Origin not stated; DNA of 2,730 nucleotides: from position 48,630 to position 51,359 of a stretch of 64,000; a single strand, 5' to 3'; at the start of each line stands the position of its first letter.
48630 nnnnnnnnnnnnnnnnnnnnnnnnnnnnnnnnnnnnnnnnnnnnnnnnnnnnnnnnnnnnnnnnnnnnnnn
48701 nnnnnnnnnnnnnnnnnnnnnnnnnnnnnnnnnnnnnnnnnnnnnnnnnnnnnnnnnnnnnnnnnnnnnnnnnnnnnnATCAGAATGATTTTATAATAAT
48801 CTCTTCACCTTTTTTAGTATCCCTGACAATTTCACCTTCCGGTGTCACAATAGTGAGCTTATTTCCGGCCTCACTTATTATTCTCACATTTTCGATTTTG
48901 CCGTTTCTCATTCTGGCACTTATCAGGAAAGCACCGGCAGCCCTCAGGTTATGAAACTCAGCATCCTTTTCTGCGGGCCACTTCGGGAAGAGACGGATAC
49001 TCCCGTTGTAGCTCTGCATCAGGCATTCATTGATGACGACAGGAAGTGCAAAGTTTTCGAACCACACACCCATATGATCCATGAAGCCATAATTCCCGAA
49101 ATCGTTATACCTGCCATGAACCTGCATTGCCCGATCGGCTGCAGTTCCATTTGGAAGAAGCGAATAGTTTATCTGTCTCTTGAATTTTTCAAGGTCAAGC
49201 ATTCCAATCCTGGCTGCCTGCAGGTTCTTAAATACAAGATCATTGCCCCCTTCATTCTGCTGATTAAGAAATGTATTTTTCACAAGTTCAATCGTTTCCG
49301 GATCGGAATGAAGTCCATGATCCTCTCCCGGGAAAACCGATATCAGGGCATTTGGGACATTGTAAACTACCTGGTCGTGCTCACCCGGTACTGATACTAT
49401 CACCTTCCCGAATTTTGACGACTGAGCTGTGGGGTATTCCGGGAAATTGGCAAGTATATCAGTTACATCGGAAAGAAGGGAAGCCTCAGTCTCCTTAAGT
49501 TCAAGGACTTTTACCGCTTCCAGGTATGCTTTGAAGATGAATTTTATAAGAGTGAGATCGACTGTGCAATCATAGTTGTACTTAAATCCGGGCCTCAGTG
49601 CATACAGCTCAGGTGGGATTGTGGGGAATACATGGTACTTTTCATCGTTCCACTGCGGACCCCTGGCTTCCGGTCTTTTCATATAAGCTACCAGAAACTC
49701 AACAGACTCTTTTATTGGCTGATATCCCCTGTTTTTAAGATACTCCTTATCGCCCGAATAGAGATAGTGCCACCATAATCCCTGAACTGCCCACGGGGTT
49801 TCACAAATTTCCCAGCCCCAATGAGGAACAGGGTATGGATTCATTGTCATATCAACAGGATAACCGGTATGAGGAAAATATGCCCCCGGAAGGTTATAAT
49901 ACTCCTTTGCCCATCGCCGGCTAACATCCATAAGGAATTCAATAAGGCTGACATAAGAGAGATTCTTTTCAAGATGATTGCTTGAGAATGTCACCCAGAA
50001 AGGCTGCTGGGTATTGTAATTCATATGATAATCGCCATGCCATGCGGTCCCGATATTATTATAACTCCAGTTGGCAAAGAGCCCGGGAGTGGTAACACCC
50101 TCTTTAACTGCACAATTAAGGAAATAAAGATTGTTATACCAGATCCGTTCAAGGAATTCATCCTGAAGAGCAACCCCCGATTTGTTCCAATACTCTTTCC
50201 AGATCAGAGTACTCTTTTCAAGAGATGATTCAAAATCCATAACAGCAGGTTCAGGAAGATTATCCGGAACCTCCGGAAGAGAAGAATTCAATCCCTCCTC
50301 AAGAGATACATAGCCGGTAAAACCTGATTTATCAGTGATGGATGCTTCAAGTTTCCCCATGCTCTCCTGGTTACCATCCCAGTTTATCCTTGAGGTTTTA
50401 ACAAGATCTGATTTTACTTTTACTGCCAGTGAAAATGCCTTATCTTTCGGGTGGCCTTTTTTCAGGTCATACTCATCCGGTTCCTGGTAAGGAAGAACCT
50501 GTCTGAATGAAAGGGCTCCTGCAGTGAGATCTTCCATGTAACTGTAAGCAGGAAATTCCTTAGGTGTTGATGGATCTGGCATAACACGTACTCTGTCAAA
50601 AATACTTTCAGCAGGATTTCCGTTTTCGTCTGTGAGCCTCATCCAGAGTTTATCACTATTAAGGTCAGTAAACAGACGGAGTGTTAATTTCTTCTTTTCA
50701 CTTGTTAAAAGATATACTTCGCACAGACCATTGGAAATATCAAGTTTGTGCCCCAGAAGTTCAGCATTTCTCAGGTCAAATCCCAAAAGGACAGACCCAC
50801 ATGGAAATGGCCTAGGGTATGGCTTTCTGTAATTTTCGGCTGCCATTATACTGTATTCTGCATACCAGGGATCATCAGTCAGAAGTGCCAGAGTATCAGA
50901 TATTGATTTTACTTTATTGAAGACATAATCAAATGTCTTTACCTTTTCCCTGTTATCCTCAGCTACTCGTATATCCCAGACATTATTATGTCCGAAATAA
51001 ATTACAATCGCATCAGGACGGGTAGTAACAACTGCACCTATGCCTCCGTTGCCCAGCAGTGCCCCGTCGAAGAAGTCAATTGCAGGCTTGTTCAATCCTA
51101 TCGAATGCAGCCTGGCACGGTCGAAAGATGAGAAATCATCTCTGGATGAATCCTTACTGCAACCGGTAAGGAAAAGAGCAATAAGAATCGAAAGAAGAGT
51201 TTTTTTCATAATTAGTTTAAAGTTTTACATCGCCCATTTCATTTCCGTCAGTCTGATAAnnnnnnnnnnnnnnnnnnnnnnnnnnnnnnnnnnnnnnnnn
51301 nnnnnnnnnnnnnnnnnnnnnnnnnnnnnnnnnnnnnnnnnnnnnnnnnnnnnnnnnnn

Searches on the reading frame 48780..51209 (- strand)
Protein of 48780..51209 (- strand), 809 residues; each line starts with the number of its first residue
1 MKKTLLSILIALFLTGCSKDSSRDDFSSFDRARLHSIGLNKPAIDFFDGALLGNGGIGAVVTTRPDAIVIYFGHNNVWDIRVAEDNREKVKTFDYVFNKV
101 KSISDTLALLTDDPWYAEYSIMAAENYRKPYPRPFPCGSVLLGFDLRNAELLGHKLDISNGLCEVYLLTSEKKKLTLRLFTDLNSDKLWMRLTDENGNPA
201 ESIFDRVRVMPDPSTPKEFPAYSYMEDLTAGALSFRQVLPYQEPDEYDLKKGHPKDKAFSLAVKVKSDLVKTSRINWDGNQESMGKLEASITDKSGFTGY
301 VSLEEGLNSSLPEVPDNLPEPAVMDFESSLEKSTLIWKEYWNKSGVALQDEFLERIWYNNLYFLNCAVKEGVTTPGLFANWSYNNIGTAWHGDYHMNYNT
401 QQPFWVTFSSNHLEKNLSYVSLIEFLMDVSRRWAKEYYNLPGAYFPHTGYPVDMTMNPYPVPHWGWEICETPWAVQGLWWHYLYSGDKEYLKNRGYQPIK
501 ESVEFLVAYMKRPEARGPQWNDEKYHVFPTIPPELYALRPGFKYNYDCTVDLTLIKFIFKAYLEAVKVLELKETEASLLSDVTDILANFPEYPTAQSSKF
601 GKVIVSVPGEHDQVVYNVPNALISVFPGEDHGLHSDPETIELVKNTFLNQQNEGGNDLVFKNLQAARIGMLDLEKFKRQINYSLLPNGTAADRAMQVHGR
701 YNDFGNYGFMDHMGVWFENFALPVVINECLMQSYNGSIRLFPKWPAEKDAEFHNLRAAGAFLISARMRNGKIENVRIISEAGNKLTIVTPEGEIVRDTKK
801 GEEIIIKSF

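Call 8: search_protein_families(library=pfam, proteins=[window:48780-51209:-], max_evalue=0.001)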
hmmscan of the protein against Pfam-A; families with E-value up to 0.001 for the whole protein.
window:48780-51209:- (809 aa): 3 families
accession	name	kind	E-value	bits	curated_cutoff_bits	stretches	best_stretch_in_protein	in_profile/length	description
PF22124.2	Glyco_hydro_95_cat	-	4e-32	112.1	27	1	342-701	40-392/408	Glycosyl hydrolase family 95 catalytic domain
PF21307.2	Glyco_hydro_95_C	-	1.2e-05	26.1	27.6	1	732-798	1-68/94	Glycoside hydrolase family 95, C-terminal domain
PF14498.12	Glyco_hyd_65N_2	-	2.3e-05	25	27.7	1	39-194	3-148/234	Glycosyl hydrolase family 65, N-terminal domain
